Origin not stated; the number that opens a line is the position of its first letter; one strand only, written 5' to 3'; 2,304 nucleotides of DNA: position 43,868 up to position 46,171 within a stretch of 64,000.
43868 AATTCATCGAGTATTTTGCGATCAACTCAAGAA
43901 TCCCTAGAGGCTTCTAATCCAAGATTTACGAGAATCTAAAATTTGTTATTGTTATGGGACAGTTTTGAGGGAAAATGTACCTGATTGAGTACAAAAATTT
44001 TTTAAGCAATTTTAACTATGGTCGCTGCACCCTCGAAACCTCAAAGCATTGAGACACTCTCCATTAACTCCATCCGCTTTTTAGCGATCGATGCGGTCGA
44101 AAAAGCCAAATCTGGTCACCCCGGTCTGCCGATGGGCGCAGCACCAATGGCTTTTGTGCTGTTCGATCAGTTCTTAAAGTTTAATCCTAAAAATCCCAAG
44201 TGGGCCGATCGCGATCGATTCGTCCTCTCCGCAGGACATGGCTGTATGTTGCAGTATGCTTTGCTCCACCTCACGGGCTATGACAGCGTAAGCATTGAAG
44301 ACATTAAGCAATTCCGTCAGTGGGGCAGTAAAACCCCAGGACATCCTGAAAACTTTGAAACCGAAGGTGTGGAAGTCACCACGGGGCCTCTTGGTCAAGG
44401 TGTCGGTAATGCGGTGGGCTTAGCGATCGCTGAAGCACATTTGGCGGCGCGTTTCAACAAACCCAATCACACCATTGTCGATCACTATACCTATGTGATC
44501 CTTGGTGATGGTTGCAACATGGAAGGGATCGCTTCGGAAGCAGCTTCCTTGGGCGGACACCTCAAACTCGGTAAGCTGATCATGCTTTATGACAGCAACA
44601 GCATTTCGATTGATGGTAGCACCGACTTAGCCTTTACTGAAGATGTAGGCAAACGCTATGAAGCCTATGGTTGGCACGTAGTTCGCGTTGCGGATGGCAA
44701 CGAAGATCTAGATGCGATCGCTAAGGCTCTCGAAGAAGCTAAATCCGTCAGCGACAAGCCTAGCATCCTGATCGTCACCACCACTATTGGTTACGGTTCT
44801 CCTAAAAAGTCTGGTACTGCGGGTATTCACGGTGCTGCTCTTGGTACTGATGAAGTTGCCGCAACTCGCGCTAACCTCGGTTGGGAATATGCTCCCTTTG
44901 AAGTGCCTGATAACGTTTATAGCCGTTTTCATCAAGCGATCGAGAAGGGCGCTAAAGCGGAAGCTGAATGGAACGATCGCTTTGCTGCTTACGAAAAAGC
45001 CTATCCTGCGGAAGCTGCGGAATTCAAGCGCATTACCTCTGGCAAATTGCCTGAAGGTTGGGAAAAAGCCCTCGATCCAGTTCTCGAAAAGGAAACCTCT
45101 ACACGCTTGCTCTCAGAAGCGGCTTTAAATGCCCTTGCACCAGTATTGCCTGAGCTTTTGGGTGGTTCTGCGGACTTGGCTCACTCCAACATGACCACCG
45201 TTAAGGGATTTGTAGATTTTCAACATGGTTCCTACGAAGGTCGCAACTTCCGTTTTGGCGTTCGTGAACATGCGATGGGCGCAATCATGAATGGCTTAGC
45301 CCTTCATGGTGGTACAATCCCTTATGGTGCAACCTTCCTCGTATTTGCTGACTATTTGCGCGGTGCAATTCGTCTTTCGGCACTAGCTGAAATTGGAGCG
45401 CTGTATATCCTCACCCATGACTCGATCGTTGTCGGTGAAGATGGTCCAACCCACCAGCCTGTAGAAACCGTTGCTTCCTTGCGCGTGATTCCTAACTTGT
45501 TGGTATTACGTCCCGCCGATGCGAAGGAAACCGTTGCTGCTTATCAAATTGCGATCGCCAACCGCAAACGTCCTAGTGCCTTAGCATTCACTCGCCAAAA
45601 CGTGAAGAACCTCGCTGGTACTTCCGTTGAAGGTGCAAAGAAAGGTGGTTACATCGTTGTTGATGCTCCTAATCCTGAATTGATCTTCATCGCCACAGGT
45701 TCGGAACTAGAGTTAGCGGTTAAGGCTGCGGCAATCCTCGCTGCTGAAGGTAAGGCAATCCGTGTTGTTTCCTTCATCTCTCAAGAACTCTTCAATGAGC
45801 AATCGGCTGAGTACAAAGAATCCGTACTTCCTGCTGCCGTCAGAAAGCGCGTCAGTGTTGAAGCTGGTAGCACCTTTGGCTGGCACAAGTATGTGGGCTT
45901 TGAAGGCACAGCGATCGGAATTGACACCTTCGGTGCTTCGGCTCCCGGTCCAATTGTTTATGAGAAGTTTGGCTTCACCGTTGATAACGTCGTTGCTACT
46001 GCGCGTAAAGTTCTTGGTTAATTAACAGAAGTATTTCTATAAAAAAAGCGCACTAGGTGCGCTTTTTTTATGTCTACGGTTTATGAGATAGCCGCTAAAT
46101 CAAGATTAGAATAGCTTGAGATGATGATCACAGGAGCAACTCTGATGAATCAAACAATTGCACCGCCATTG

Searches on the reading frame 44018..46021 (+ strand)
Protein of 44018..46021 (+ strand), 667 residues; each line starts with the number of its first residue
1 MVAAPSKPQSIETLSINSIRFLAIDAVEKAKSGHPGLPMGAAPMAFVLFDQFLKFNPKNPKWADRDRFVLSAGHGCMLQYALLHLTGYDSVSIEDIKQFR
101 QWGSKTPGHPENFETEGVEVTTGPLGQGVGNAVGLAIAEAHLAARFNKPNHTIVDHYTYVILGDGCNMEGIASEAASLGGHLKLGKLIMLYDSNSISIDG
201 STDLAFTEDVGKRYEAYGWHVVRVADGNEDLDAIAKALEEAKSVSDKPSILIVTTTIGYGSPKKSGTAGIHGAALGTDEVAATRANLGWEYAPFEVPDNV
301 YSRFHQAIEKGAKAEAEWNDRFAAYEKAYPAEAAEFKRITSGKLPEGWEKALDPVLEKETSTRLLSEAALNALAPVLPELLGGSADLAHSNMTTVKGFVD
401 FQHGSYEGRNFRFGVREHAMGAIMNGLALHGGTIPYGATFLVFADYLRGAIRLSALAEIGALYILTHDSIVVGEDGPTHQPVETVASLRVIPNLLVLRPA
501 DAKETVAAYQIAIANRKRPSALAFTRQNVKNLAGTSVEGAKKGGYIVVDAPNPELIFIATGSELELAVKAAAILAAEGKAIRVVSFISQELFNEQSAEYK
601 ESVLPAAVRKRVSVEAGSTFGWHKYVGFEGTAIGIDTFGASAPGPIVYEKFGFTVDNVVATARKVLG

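Call 63: search_protein_families(library=pfam, proteins=[window:44018-46021:+], max_evalue=0.00001)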
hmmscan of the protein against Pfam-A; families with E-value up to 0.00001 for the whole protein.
window:44018-46021:+ (667 aa): 4 families
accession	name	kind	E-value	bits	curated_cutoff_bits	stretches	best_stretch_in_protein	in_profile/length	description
PF00456.26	Transketolase_N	-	2.4e-156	520.3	22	1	12-345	2-334/334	Transketolase, thiamine diphosphate binding domain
PF02779.29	Transket_pyr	-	4.6e-54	183.1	27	1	360-530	3-173/174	Transketolase, pyrimidine binding domain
PF22613.1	Transketolase_C_1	-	2.2e-40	137.8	27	1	543-654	1-113/113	Transketolase-like TK C-terminal domain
PF02780.25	Transketolase_C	-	6.9e-11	42.6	25.9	1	544-658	1-124/124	Transketolase, C-terminal domain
